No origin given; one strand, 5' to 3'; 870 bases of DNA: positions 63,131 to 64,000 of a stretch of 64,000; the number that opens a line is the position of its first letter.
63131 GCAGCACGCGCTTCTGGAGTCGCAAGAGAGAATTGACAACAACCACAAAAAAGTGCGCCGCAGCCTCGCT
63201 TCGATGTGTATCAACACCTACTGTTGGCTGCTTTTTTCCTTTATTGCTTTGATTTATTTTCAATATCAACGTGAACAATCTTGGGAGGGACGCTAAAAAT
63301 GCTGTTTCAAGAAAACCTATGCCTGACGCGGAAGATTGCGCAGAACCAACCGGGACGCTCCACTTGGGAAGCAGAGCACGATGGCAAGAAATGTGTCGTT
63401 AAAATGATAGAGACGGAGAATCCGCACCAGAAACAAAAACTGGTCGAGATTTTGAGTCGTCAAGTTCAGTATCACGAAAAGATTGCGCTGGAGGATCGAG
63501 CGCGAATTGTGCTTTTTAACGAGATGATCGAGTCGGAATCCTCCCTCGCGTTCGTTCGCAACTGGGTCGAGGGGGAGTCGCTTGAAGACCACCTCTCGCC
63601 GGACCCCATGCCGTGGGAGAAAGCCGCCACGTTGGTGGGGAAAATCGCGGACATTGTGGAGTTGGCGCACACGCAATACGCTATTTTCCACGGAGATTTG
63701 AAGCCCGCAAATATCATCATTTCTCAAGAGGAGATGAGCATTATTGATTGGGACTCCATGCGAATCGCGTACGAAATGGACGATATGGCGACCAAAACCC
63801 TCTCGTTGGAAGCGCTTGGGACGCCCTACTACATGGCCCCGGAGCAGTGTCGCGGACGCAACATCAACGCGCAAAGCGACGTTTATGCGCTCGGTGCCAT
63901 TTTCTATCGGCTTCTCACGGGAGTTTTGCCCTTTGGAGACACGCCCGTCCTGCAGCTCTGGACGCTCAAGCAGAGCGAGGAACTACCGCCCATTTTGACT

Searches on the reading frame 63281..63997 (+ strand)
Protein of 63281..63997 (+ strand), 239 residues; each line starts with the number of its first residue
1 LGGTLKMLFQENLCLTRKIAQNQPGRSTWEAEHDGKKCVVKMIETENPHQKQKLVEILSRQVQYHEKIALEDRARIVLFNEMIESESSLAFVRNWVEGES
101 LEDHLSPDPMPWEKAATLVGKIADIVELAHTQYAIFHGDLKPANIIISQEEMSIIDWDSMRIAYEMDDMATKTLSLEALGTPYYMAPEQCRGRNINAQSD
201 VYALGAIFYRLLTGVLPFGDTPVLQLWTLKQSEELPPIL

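Call 12: search_protein_families(library=pfam, proteins=[window:63281-63997:+], max_evalue=0.01)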
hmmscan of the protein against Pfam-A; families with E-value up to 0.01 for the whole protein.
window:63281-63997:+ (239 aa): 6 families
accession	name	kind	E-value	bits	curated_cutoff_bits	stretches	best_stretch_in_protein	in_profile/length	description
PF00069.31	Pkinase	-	2.1e-29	103.1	31.7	1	32-220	21-199/263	Protein kinase domain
PF07714.23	PK_Tyr_Ser-Thr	-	2.4e-12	47.2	23.1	1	29-225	20-212/258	Protein tyrosine and serine/threonine kinase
PF19974.5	TCAD9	-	1.7e-05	24.6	40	1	130-170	294-335/429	Ternary complex associated domain 9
PF01636.29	APH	-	6.8e-05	23.2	23.2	1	130-164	163-201/239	Phosphotransferase enzyme family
PF01163.29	RIO1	-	0.00023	21.3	22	1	113-158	104-149/187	RIO domain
PF17667.7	Pkinase_fungal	-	0.0066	15.6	24.1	0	131-209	304-381/387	Fungal protein kinase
